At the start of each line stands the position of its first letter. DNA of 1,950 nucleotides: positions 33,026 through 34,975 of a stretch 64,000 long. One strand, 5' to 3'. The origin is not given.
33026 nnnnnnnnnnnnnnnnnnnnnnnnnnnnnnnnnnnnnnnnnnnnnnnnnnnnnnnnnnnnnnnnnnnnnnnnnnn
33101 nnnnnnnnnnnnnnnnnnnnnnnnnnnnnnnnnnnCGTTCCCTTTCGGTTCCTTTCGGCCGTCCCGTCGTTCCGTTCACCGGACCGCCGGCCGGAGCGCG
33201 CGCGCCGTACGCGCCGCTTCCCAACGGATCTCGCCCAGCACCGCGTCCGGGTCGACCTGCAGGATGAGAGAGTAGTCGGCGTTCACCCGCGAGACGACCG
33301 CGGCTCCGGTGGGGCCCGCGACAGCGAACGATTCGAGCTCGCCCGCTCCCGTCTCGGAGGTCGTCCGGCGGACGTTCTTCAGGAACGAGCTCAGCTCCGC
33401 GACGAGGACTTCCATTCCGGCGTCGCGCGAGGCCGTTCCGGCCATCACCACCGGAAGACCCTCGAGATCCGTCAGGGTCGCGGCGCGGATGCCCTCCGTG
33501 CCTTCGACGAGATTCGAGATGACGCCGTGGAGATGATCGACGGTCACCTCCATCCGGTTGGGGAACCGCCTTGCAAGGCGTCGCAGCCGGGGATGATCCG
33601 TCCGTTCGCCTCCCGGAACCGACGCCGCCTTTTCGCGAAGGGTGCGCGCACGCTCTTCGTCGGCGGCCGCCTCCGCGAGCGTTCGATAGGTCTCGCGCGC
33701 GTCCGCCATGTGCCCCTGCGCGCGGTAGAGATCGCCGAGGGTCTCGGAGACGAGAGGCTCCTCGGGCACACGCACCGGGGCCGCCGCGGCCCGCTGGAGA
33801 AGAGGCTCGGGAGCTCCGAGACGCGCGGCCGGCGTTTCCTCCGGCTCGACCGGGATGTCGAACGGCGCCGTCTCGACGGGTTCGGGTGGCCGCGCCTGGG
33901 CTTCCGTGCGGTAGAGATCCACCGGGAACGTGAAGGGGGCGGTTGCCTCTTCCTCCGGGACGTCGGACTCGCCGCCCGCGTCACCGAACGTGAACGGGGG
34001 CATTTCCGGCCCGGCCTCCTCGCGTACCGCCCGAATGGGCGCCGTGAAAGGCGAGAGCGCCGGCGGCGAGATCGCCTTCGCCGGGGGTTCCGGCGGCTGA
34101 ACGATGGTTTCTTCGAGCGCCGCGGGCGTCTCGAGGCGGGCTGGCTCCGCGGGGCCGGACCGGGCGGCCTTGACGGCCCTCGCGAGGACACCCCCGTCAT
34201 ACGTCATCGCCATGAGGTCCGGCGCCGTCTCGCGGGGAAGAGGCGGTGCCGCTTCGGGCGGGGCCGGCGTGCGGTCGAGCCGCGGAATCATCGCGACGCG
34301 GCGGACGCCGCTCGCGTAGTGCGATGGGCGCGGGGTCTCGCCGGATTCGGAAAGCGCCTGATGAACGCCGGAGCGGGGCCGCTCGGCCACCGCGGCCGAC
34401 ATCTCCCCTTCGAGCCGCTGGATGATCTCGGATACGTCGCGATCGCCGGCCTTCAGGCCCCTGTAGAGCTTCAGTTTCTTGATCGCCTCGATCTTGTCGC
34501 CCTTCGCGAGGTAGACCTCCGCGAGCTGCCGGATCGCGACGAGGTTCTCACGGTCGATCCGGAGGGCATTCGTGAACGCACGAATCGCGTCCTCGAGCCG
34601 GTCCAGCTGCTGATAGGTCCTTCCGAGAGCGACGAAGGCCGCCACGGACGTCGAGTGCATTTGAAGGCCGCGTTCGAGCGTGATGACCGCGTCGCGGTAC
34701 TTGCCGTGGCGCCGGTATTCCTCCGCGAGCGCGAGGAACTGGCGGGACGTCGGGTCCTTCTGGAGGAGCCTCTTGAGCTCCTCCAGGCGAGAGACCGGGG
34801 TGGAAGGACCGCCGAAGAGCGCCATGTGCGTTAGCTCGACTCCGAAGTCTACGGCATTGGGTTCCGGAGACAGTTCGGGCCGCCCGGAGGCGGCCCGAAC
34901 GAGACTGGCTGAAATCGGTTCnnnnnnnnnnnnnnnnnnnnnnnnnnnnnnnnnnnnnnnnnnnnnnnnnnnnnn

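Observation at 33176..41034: Type IV pilus pilMNOPQ followed in-line by two lipoproteins and a TPR-roadblock/LC7 protein instead of the usual aroK-aroB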

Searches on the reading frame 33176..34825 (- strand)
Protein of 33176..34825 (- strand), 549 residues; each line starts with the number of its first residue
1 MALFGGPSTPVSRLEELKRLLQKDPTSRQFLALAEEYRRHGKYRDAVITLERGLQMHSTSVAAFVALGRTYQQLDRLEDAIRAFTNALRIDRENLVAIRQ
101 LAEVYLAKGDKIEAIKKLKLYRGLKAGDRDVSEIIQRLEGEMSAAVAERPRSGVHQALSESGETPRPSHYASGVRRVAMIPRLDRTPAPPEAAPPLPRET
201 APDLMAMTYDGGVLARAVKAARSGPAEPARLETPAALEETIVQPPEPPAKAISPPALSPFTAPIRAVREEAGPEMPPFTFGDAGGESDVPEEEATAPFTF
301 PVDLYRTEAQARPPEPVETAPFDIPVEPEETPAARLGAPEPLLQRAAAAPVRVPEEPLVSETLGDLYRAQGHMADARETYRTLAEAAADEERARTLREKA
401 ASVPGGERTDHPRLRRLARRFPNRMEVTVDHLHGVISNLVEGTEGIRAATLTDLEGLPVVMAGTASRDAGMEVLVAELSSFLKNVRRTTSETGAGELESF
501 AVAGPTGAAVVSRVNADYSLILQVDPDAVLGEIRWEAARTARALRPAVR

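Call 4: search_protein_families(library=pfam, proteins=[window:33176-34825:-], max_evalue=0.1)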
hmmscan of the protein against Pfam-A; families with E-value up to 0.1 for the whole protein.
window:33176-34825:- (549 aa): 19 families
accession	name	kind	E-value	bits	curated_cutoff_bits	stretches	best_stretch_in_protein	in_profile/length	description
PF07719.23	TPR_2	-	4.8e-12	45.4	27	1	63-94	3-34/34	Tetratricopeptide repeat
PF14559.12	TPR_19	-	1e-11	45.4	25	3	75-133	5-63/68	Tetratricopeptide repeat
PF13176.12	TPR_7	-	7.7e-09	35.4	27.9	1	63-93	1-31/36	Tetratricopeptide repeat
PF13181.12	TPR_8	-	1.2e-08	34.9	25.7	1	63-94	3-34/34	Tetratricopeptide repeat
PF00515.34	TPR_1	-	1.6e-08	34.4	27.8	1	63-94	3-34/34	Tetratricopeptide repeat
PF13428.12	TPR_14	-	2.3e-08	34.3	23.5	2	30-69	4-43/44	Tetratricopeptide repeat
PF13424.12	TPR_12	-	9.1e-08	32.6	30.1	1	63-117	5-67/77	Tetratricopeptide repeat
PF13414.12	TPR_11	-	6.8e-07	29.3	26.8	1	68-109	1-42/42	TPR repeat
PF13431.12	TPR_17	-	3e-06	27.5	24.4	0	50-81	2-33/34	Tetratricopeptide repeat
PF13432.12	TPR_16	-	8e-06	26.6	32.7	2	31-91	1-61/65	Tetratricopeptide repeat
PF12895.13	ANAPC3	-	1.7e-05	25.5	27.2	1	19-85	14-80/82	Anaphase-promoting complex, cyclosome, subunit 3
PF23914.1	TPR_CcmH_CycH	-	4.7e-05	23.7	42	1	47-120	36-109/158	Cytochrome c-type biogenesis protein H TPR domain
PF25063.1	ARM_TT21_C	-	0.0011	19.3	35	1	23-116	91-185/209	Tetratricopeptide repeat protein 21 C-terminal ARM domain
PF03259.23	Robl_LC7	-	0.0011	19.1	23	1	438-514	7-81/91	Roadblock/LC7 domain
PF13371.12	TPR_9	-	0.011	16.1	35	1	37-94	5-64/73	Tetratricopeptide repeat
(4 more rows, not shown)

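Call 8: find_homologous_proteins(query=window:33176-34825:-)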
Query window:33176-34825:- (549 aa): 169 proteins with E <= 0.001 among 8000 candidates; the best 120 are listed.
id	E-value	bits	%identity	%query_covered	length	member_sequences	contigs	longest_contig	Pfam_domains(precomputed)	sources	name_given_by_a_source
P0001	0.0e+0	1170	100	100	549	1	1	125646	PF13431.13,PF13414.13,PF13176.13,PF13428.13,PF14559.13,PF00515.35,PF12895.14,PF13424.13,PF21033.5,PF13432.13,PF13181.13,PF07719.24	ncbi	-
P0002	5.1e-257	872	79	100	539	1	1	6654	PF13431.13,PF13414.13,PF13176.13,PF13428.13,PF14559.13,PF00515.35,PF12895.14,PF13424.13,PF21033.5,PF13432.13,PF13181.13,PF07719.24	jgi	jgi:predicted regulator of Ras-like GTPase activity (Roadblock/LC7/MglB family)/DNA-binding SARP fam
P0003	7.6e-255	865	78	100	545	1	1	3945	PF13431.13,PF13414.13,PF13176.13,PF13428.13,PF14559.13,PF00515.35,PF12895.14,PF13424.13,PF21033.5,PF13432.13,PF13181.13,PF07719.24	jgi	jgi:predicted regulator of Ras-like GTPase activity (Roadblock/LC7/MglB family)/tetratricopeptide (T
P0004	1.1e-254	864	77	100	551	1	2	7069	PF13431.13,PF13414.13,PF13176.13,PF13428.13,PF14559.13,PF00515.35,PF12895.14,PF13424.13,PF21033.5,PF13432.13,PF13181.13,PF07719.24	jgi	jgi:predicted regulator of Ras-like GTPase activity (Roadblock/LC7/MglB family)/tetratricopeptide (T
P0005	1.8e-254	864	78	100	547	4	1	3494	PF13431.13,PF03259.24,PF13414.13,PF13176.13,PF13428.13,PF14559.13,PF00515.35,PF12895.14,PF13424.13,PF21033.5,PF13432.13,PF13181.13,PF07719.24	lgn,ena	-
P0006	7.3e-254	861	79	100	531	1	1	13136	PF13431.13,PF13414.13,PF13176.13,PF13428.13,PF14559.13,PF00515.35,PF12895.14,PF13424.13,PF21033.5,PF13432.13,PF13181.13,PF07719.24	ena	-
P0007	2.7e-253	860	77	100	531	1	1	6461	PF13431.13,PF13414.13,PF13176.13,PF13428.13,PF14559.13,PF00515.35,PF12895.14,PF13424.13,PF21033.5,PF13432.13,PF13181.13,PF07719.24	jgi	jgi:predicted regulator of Ras-like GTPase activity (Roadblock/LC7/MglB family)/tetratricopeptide (T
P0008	5.8e-253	859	78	100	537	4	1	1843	PF13431.13,PF23914.2,PF13414.13,PF13176.13,PF13428.13,PF14559.13,PF00515.35,PF12895.14,PF13424.13,PF21033.5,PF13432.13,PF13181.13,PF07719.24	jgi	jgi:predicted regulator of Ras-like GTPase activity (Roadblock/LC7/MglB family)/tetratricopeptide (T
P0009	6.4e-253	858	76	100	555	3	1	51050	PF13431.13,PF03259.24,PF13414.13,PF13176.13,PF13428.13,PF14559.13,PF00515.35,PF12895.14,PF13424.13,PF13432.13,PF13181.13,PF07719.24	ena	-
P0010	8.4e-253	858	78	100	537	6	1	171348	PF13431.13,PF03259.24,PF13414.13,PF13176.13,PF13428.13,PF14559.13,PF00515.35,PF12895.14,PF13424.13,PF21033.5,PF13432.13,PF13181.13,PF07719.24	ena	-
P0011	2.7e-251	853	77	100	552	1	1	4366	PF13431.13,PF13414.13,PF13176.13,PF13428.13,PF14559.13,PF00515.35,PF12895.14,PF13424.13,PF21033.5,PF13432.13,PF13181.13,PF07719.24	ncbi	-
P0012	3.5e-251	853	78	100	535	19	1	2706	PF13431.13,PF13414.13,PF13176.13,PF13428.13,PF14559.13,PF00515.35,PF12895.14,PF13424.13,PF21033.5,PF13432.13,PF13181.13,PF07719.24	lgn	-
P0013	1.9e-250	850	77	100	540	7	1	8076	PF14559.13,PF13431.13,PF13414.13,PF00515.35,PF12895.14,PF13424.13,PF13176.13,PF13432.13,PF13428.13,PF13181.13,PF07719.24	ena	-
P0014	1.0e-247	841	78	100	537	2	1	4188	PF13431.13,PF03259.24,PF13414.13,PF13176.13,PF13428.13,PF14559.13,PF00515.35,PF12895.14,PF13424.13,PF21033.5,PF13432.13,PF13181.13,PF07719.24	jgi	jgi:predicted regulator of Ras-like GTPase activity (Roadblock/LC7/MglB family)/tetratricopeptide (T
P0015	1.6e-247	841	74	100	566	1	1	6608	PF13431.13,PF13414.13,PF13176.13,PF13428.13,PF14559.13,PF00515.35,PF12895.14,PF13424.13,PF21033.5,PF13432.13,PF13181.13,PF07719.24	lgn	-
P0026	2.4e-227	774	72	100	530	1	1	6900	PF13431.13,PF03259.24,PF13414.13,PF13176.13,PF13428.13,PF14559.13,PF00515.35,PF12895.14,PF13424.13,PF21033.5,PF13432.13,PF13181.13,PF07719.24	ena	-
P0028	2.2e-224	764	72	100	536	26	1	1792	PF13431.13,PF03259.24,PF13414.13,PF13176.13,PF13428.13,PF14559.13,PF00515.35,PF12895.14,PF21033.5,PF13432.13,PF13181.13,PF07719.24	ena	-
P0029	9.9e-224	762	71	100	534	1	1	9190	PF13431.13,PF03259.24,PF13414.13,PF13176.13,PF13428.13,PF14559.13,PF00515.35,PF12895.14,PF21033.5,PF13432.13,PF13181.13,PF07719.24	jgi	jgi:predicted regulator of Ras-like GTPase activity (Roadblock/LC7/MglB family)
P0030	4.4e-222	757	71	100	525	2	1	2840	PF13431.13,PF03259.24,PF13414.13,PF13176.13,PF13428.13,PF14559.13,PF00515.35,PF12895.14,PF13424.13,PF21033.5,PF13432.13,PF13181.13,PF07719.24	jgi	-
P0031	1.0e-221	755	71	100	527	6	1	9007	PF13431.13,PF03259.24,PF13414.13,PF13176.13,PF13428.13,PF14559.13,PF00515.35,PF12895.14,PF13424.13,PF13432.13,PF13181.13,PF07719.24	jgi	jgi:predicted regulator of Ras-like GTPase activity (Roadblock/LC7/MglB family)/Flp pilus assembly p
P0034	1.1e-220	752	71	100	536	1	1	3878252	PF14559.13,PF13431.13,PF03259.24,PF13414.13,PF00515.35,PF12895.14,PF13176.13,PF13432.13,PF13428.13,PF13181.13,PF07719.24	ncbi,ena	-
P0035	4.0e-220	750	68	100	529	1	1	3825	PF13431.13,PF03259.24,PF13414.13,PF13176.13,PF13428.13,PF14559.13,PF00515.35,PF12895.14,PF13424.13,PF21033.5,PF13432.13,PF13181.13,PF07719.24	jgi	-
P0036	7.3e-220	749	70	100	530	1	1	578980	PF14559.13,PF13431.13,PF03259.24,PF13414.13,PF00515.35,PF12895.14,PF21033.5,PF13432.13,PF13428.13,PF13181.13,PF07719.24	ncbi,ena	-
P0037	2.0e-219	748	70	97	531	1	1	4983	PF13431.13,PF03259.24,PF13414.13,PF13176.13,PF13428.13,PF14559.13,PF00515.35,PF12895.14,PF13424.13,PF21033.5,PF13432.13,PF13181.13,PF07719.24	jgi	jgi:predicted regulator of Ras-like GTPase activity (Roadblock/LC7/MglB family)/tetratricopeptide (T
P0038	2.8e-218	744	71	100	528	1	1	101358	PF14559.13,PF13431.13,PF03259.24,PF13414.13,PF00515.35,PF13424.13,PF13428.13,PF13181.13,PF07719.24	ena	-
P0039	3.6e-218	744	69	100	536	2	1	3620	PF13431.13,PF03259.24,PF13414.13,PF13176.13,PF13428.13,PF14559.13,PF00515.35,PF12895.14,PF13424.13,PF21033.5,PF13432.13,PF13181.13,PF07719.24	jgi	-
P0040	1.6e-217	742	71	100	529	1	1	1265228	PF13431.13,PF03259.24,PF13414.13,PF13176.13,PF13428.13,PF14559.13,PF00515.35,PF12895.14,PF13424.13,PF21033.5,PF13432.13,PF13181.13,PF07719.24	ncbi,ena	-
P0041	8.8e-217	739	70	100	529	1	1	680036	PF14559.13,PF13431.13,PF03259.24,PF13414.13,PF00515.35,PF12895.14,PF13176.13,PF13432.13,PF13428.13,PF13181.13,PF07719.24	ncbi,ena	-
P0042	1.2e-216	739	70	100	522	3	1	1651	PF13431.13,PF03259.24,PF13414.13,PF13176.13,PF13428.13,PF14559.13,PF00515.35,PF12895.14,PF13424.13,PF13432.13,PF13181.13,PF07719.24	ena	-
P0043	1.2e-216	739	69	97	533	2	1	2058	PF13431.13,PF03259.24,PF13414.13,PF13176.13,PF13428.13,PF14559.13,PF00515.35,PF12895.14,PF13424.13,PF21033.5,PF13432.13,PF13181.13,PF07719.24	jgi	jgi:predicted regulator of Ras-like GTPase activity (Roadblock/LC7/MglB family)/Flp pilus assembly p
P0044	1.4e-216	738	71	100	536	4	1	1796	PF13431.13,PF03259.24,PF13414.13,PF13176.13,PF13428.13,PF14559.13,PF00515.35,PF12895.14,PF13424.13,PF21033.5,PF13432.13,PF13181.13,PF07719.24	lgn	-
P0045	2.7e-216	738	69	100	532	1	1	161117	PF13431.13,PF03259.24,PF13414.13,PF13176.13,PF13428.13,PF14559.13,PF00515.35,PF12895.14,PF13424.13,PF13432.13,PF13181.13,PF07719.24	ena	-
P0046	5.6e-204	697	67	95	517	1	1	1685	PF14559.13,PF13431.13,PF03259.24,PF13414.13,PF00515.35,PF12895.14,PF13176.13,PF13432.13,PF13428.13,PF13181.13,PF07719.24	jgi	jgi:predicted regulator of Ras-like GTPase activity (Roadblock/LC7/MglB family)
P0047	3.2e-200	685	68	53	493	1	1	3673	PF14559.13,PF03259.24,PF00515.35,PF13424.13,PF13176.13,PF21033.5,PF13428.13,PF13181.13,PF07719.24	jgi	jgi:predicted regulator of Ras-like GTPase activity (Roadblock/LC7/MglB family)/tetratricopeptide (T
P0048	1.7e-199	682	66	100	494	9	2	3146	PF14559.13,PF03259.24,PF00515.35,PF13424.13,PF13176.13,PF13181.13,PF07719.24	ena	-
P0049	2.3e-196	672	66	100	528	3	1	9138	PF14559.13,PF03259.24,PF13414.13,PF00515.35,PF13432.13,PF13428.13,PF13181.13,PF07719.24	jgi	jgi:predicted regulator of Ras-like GTPase activity (Roadblock/LC7/MglB family)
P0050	6.2e-196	670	66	100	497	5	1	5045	PF14559.13,PF03259.24,PF00515.35,PF13424.13,PF13176.13,PF13428.13,PF13181.13,PF07719.24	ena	-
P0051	1.2e-192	660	63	100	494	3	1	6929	PF14559.13,PF03259.24,PF00515.35,PF13176.13,PF13428.13,PF07719.24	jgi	jgi:predicted regulator of Ras-like GTPase activity (Roadblock/LC7/MglB family)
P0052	7.9e-189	647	69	53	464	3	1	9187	PF14559.13,PF03259.24,PF00515.35,PF13428.13,PF07719.24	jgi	jgi:predicted regulator of Ras-like GTPase activity (Roadblock/LC7/MglB family)/tetratricopeptide (T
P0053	1.0e-188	647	66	100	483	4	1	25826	PF14559.13,PF13431.13,PF03259.24,PF00515.35,PF12895.14,PF13424.13,PF13176.13,PF13432.13,PF13428.13,PF13181.13,PF07719.24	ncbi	-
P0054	8.4e-188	644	71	51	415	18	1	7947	PF13431.13,PF03259.24,PF13414.13,PF13176.13,PF13428.13,PF14559.13,PF00515.35,PF12895.14,PF13424.13,PF13432.13,PF13181.13,PF07719.24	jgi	jgi:predicted regulator of Ras-like GTPase activity (Roadblock/LC7/MglB family)/thioredoxin-like neg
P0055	5.2e-185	634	56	100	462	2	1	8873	PF14559.13,PF03259.24,PF00515.35,PF13176.13,PF07719.24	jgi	jgi:predicted regulator of Ras-like GTPase activity (Roadblock/LC7/MglB family)/tetratricopeptide (T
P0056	2.3e-184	632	63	100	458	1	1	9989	PF03259.24,PF13414.13,PF13176.13,PF13428.13,PF14559.13,PF00515.35,PF12895.14,PF13424.13,PF21033.5,PF13432.13,PF13181.13,PF07719.24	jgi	jgi:predicted regulator of Ras-like GTPase activity (Roadblock/LC7/MglB family)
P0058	4.6e-183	628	70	48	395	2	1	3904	PF13431.13,PF03259.24,PF13414.13,PF13176.13,PF13428.13,PF14559.13,PF00515.35,PF12895.14,PF13424.13,PF21033.5,PF13432.13,PF13181.13,PF07719.24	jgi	jgi:predicted regulator of Ras-like GTPase activity (Roadblock/LC7/MglB family)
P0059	2.3e-180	619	64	97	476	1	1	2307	PF14559.13,PF03259.24,PF00515.35,PF13424.13,PF07719.24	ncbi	ncbi:MAG: roadblock/LC7 domain-containing protein, partial [Thermoanaerobaculia bacterium]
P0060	8.5e-180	617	65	54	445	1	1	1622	PF14559.13,PF03259.24,PF00515.35,PF12895.14,PF13176.13,PF13428.13,PF13181.13,PF07719.24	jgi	-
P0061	1.2e-178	613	58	100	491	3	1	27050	PF14559.13,PF03259.24,PF00515.35,PF12895.14,PF13176.13,PF13432.13,PF13428.13,PF13181.13,PF07719.24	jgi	jgi:predicted regulator of Ras-like GTPase activity (Roadblock/LC7/MglB family)/Flp pilus assembly p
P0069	3.4e-173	595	59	100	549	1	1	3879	PF14559.13,PF03259.24,PF13414.13,PF00515.35,PF12895.14,PF13424.13,PF13428.13,PF13181.13,PF07719.24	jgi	jgi:predicted regulator of Ras-like GTPase activity (Roadblock/LC7/MglB family)/tetratricopeptide (T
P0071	4.5e-173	595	66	53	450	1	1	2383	PF14559.13,PF13431.13,PF03259.24,PF00515.35,PF12895.14,PF13176.13,PF13432.13,PF13428.13,PF13181.13,PF07719.24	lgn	-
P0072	2.5e-172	593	63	56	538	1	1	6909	PF14559.13,PF03259.24,PF13414.13,PF00515.35,PF13424.13,PF13428.13,PF07719.24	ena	-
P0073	6.0e-172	591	60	100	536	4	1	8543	PF14559.13,PF03259.24,PF13414.13,PF00515.35,PF13424.13,PF13428.13,PF07719.24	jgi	-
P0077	2.6e-170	586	59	100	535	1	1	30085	PF14559.13,PF03259.24,PF13414.13,PF00515.35,PF13424.13,PF13428.13,PF07719.24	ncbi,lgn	ncbi:MAG: roadblock/LC7 domain-containing protein [Acidobacteriota bacterium]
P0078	1.5e-168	580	58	100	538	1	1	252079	PF14559.13,PF03259.24,PF13414.13,PF00515.35,PF12895.14,PF13176.13,PF13432.13,PF13428.13,PF13181.13,PF07719.24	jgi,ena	-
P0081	5.1e-167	575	58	100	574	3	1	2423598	PF14559.13,PF13414.13,PF00515.35,PF13424.13,PF13176.13,PF13428.13,PF07719.24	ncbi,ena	-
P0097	1.9e-129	451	77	54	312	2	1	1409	PF03259.24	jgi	jgi:predicted regulator of Ras-like GTPase activity (Roadblock/LC7/MglB family)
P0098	8.1e-126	439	68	62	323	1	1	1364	PF03259.24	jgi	jgi:predicted regulator of Ras-like GTPase activity (Roadblock/LC7/MglB family)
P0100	8.3e-109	383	70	32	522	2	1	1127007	PF14559.13,PF00515.35,PF13424.13,PF13176.13,PF13432.13,PF13428.13,PF13181.13,PF07719.24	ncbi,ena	-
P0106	1.2e-103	366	43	100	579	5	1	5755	PF14559.13,PF03259.24,PF13414.13,PF00515.35,PF12895.14,PF13176.13,PF13428.13,PF07719.24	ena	-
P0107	3.5e-103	364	71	28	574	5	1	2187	PF14559.13,PF03259.24,PF13414.13,PF13176.13,PF13428.13,PF07719.24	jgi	-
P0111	3.8e-102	361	53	48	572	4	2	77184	PF14559.13,PF13414.13,PF00515.35,PF12895.14,PF13424.13,PF13176.13,PF13432.13,PF13428.13,PF07719.24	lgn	-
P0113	1.1e-101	359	77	26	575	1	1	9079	PF14559.13,PF03259.24,PF13414.13,PF00515.35,PF13176.13,PF13428.13,PF07719.24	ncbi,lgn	ncbi:MAG: roadblock/LC7 domain-containing protein [Acidithiobacillales bacterium]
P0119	1.7e-98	349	45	97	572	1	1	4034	PF14559.13,PF03259.24,PF13414.13,PF13176.13,PF13428.13,PF07719.24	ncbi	-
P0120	2.8e-97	345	42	97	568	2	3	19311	PF14559.13,PF13414.13,PF00515.35,PF12895.14,PF13176.13,PF13428.13,PF13181.13,PF07719.24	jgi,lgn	jgi:tetratricopeptide (TPR) repeat protein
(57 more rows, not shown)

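Call 10: find_encoding_contigs(protein=P0034, flank=10000, max_places=2)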
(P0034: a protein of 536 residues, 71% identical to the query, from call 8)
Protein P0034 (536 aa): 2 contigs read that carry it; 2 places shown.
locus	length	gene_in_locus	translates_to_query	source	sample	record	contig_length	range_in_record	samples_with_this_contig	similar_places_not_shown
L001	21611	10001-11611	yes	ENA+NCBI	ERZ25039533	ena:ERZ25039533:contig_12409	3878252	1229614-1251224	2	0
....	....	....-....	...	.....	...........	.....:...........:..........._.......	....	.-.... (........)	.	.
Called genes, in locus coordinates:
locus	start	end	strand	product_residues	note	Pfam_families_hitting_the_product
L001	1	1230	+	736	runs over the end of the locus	PF13328:HD_4, PF01966:HD, PF04607:RelA_SpoT, PF02824:TGS, PF19296:RelA_AH, PF28438:RelA_RIS, PF01842:ACT (weak), PF13291:ACT_4, +1 more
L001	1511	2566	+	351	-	PF11104:PilM_2, PF06723:MreB_Mbl (faint), PF14450:FtsA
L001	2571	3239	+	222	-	PF05137:PilN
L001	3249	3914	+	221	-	PF04350:PilO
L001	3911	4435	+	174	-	PF04351:PilP (weak)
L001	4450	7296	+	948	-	PF11741:AMIN, PF21305:type_II_gspD_N0, PF07660:STN, PF03958:Secretin_N, PF00263:Secretin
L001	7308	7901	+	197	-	-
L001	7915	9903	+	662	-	PF01833:TIG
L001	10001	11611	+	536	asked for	PF07719:TPR_2 (faint), PF12895:ANAPC3 (weak), PF13414:TPR_11 (faint), PF13428:TPR_14 (faint), PF13431:TPR_17 (faint), PF14559:TPR_19 (faint), PF00515:TPR_1 (faint), PF03259:Robl_LC7 (weak), +3 more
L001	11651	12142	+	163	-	PF00364:Biotin_lipoyl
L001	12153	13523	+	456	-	PF00289:Biotin_carb_N, PF02222:ATP-grasp, PF02786:CPSase_L_D2, PF07478:Dala_Dala_lig_C, PF02785:Biotin_carb_C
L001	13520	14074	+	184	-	PF01202:SKI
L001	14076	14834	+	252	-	PF00149:Metallophos, PF12850:Metallophos_2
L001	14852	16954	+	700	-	PF03130:HEAT_PBS (faint), PF02985:HEAT (faint), PF13646:HEAT_2, PF00160:Pro_isomerase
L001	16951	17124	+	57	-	-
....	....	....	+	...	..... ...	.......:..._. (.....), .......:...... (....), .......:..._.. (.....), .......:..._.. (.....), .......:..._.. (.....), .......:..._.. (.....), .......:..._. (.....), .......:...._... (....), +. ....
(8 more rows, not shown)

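Call 11: find_encoding_contigs(protein=P0081, flank=10000, max_places=2)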
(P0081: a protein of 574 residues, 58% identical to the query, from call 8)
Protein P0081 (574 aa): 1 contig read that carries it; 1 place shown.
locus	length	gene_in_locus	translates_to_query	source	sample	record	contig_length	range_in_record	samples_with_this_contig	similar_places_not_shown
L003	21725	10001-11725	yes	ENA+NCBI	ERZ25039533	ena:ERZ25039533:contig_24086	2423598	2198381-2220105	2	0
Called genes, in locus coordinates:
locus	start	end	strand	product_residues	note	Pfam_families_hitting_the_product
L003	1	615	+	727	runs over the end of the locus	PF01966:HD, PF13328:HD_4, PF04607:RelA_SpoT, PF02824:TGS, PF19296:RelA_AH, PF28438:RelA_RIS, PF01842:ACT, PF13291:ACT_4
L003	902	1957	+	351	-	PF11104:PilM_2, PF06723:MreB_Mbl (faint), PF14450:FtsA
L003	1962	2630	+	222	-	PF05137:PilN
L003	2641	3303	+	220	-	PF04350:PilO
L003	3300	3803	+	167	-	PF04351:PilP (weak)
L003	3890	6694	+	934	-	PF11741:AMIN, PF21305:type_II_gspD_N0, PF07660:STN, PF03958:Secretin_N, PF00263:Secretin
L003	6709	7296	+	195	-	-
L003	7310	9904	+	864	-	PF01833:TIG, PF05345:He_PIG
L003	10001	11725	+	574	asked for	PF07719:TPR_2 (faint), PF13428:TPR_14 (faint), PF00515:TPR_1 (faint), PF13176:TPR_7 (faint), PF13414:TPR_11 (faint), PF13424:TPR_12 (faint), PF14559:TPR_19 (weak)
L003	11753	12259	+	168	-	PF00364:Biotin_lipoyl, PF13375:RnfC_N (weak)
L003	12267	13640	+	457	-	PF00289:Biotin_carb_N, PF02786:CPSase_L_D2, PF02222:ATP-grasp, PF07478:Dala_Dala_lig_C, PF02785:Biotin_carb_C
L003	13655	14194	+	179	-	PF13238:AAA_18 (weak), PF13671:AAA_33 (faint), PF01202:SKI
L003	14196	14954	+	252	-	PF00149:Metallophos, PF12850:Metallophos_2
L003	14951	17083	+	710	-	PF02985:HEAT (faint), PF13646:HEAT_2, PF00160:Pro_isomerase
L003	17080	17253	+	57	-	-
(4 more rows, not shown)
